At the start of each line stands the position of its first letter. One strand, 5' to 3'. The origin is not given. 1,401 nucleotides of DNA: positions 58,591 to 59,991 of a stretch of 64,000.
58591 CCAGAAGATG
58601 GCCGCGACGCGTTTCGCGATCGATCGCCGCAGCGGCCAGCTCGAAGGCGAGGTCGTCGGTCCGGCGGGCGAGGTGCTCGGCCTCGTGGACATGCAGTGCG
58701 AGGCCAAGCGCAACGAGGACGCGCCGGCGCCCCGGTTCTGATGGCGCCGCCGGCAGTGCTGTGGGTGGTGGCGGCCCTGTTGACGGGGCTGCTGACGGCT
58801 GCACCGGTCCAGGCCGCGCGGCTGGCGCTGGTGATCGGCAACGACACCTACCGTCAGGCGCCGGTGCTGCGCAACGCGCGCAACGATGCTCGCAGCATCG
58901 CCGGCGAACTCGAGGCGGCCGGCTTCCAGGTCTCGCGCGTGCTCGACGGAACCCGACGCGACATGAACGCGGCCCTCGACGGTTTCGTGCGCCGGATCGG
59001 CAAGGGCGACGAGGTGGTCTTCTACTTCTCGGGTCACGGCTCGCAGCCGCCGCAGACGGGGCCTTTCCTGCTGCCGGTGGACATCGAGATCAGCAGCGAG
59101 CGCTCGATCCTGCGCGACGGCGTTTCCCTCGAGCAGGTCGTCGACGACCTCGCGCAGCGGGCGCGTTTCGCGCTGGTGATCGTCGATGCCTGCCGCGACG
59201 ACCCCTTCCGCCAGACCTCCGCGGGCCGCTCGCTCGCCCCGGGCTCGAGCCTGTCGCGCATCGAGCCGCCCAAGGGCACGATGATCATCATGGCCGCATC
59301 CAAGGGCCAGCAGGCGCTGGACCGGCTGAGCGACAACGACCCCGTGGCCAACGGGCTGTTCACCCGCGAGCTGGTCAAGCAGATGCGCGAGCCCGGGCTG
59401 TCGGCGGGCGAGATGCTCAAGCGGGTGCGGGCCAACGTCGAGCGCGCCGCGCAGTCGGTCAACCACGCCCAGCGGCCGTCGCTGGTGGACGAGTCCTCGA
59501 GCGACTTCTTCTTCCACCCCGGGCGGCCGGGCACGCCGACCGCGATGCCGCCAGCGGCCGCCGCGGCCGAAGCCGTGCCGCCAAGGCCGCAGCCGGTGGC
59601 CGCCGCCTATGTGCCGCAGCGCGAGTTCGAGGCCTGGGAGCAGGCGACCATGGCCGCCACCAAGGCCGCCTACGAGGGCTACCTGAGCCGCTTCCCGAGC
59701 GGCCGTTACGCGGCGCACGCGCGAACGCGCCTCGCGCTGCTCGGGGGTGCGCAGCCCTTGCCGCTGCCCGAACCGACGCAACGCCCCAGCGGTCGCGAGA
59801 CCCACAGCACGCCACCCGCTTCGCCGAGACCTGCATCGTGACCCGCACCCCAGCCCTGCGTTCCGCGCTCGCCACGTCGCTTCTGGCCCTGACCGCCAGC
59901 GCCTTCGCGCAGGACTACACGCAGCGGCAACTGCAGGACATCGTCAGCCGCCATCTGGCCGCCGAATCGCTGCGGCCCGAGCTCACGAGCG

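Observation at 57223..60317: Four-gene, fully exported operon coupling a CsgG-type pore lipoprotein to a periplasmic caspase-like protease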

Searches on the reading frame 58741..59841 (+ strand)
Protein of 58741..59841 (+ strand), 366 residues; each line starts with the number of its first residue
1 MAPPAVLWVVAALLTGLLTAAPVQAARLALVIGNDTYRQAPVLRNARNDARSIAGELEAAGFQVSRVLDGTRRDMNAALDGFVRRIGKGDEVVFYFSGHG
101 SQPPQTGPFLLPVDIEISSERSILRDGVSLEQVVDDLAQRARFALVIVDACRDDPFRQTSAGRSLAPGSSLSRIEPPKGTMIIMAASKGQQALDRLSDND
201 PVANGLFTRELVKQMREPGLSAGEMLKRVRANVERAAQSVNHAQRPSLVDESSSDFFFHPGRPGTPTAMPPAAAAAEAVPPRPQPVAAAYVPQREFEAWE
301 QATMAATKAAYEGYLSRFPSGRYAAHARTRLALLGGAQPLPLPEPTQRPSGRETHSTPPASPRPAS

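Call 8: search_protein_families(library=pfam, proteins=[window:58741-59841:+], max_evalue=1)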
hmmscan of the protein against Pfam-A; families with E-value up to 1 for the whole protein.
window:58741-59841:+ (366 aa): 2 families
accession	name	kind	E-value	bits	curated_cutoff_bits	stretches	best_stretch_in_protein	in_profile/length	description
PF00656.27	Peptidase_C14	-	7.7e-34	117.8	21.4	1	27-253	2-228/233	Caspase domain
PF11182.14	AlgF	-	0.012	15.5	34.4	0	230-261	34-65/179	Alginate O-acetyl transferase AlgF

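Call 9: search_protein_families(library=ncbifam, proteins=[window:58741-59841:+], max_evalue=1)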
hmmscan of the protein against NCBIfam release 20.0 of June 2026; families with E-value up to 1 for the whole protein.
window:58741-59841:+ (366 aa): 3 families
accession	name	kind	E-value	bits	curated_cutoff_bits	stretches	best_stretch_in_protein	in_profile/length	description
NF047832.1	caspase_w_EACC1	subfamily_domain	6.5e-15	55.2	140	1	29-225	3-194/211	caspase, EACC1-associated type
NF009881.0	PRK13341.1-2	equivalog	0.085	10.7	651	1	203-255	500-552/736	AAA family ATPase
NF053584.1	T4P_rel_PA5441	subfamily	0.14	10.8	300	1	297-328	267-298/727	PA5441 family protein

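Call 10: search_protein_families(library=padloc, proteins=[window:58741-59841:+], max_evalue=1)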
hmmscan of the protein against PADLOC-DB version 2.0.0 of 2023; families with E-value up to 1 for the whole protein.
window:58741-59841:+ (366 aa): 1 family
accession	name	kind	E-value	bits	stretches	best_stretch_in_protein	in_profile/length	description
PDLC02987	caspase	-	3.6e-12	44.2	1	29-226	5-158/453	-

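Call 59: search_solved_structures(query=window:58741-59841:+, max_evalue=0.01, show_alignments=3)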
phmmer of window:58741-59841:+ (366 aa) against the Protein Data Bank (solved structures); distinct sequences matched with E-value up to 0.01: 10.
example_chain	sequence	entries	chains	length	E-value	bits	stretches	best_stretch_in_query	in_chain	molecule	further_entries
3v4o_A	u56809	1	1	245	1.2e-08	38.1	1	19-116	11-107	Mucosa-associated lymphoid tissue lymphoma translocation protein 1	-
38go_A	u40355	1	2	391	3.5e-08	36.7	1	19-116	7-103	Mucosa-associated lymphoid tissue lymphoma translocation protein 1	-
3v55_A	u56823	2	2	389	3.6e-08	36.6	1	20-116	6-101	Mucosa-associated lymphoid tissue lymphoma translocation protein 1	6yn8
6f7i_A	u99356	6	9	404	3.7e-08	36.6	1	19-116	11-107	Mucosa-associated lymphoid tissue lymphoma translocation protein 1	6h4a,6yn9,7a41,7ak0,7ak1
8v4x_A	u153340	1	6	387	3.8e-08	36.5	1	19-116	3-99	Mucosa-associated lymphoid tissue lymphoma translocation protein 1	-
9mkc_A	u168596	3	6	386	4.3e-08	36.4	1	20-116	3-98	Mucosa-associated lymphoid tissue lymphoma translocation protein 1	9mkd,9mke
7pav_A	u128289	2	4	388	2e-07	34.2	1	27-116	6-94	Mucosa-associated lymphoid tissue lymphoma translocation protein 1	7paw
4i1p_A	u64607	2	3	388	2e-07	34.1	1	27-116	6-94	Mucosa-associated lymphoid tissue lymphoma translocation protein 1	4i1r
3uo8_B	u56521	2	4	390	2e-07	34.1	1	27-116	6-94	Mucosa-associated lymphoid tissue lymphoma translocation protein 1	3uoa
3v4l_A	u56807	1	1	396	6.7e-07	32.4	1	19-116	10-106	Mucosa-associated lymphoid tissue lymphoma translocation protein 1 homolog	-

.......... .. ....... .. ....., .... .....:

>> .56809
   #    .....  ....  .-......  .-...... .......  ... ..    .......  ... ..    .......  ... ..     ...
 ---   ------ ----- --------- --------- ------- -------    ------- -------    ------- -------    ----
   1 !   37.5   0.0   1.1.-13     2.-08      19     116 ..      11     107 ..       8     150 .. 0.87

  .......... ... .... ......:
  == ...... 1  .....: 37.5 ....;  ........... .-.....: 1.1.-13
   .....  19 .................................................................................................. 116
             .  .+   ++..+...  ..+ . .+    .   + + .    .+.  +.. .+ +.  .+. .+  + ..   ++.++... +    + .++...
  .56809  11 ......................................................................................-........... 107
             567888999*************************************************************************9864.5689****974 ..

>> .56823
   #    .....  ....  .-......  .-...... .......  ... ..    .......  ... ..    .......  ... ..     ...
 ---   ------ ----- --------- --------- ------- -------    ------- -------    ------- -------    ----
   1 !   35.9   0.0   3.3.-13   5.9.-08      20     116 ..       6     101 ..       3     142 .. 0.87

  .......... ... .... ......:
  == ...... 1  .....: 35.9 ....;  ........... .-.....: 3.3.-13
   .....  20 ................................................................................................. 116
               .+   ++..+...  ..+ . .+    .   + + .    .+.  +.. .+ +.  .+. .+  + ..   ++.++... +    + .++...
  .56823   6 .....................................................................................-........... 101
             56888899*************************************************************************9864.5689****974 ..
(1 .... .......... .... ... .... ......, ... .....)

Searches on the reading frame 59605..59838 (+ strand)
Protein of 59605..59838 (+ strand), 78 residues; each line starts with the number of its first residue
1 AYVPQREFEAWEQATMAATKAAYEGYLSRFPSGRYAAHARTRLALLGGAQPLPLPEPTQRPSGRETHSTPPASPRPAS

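Call 57: search_protein_families(library=pfam, proteins=[window:59605-59838:+], max_evalue=10)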
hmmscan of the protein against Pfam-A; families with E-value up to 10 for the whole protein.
seq(78 aa): 1 family
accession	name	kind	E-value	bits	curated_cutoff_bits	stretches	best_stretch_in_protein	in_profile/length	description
PF13525.12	YfiO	-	0.18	12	25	1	12-46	102-136/203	Outer membrane lipoprotein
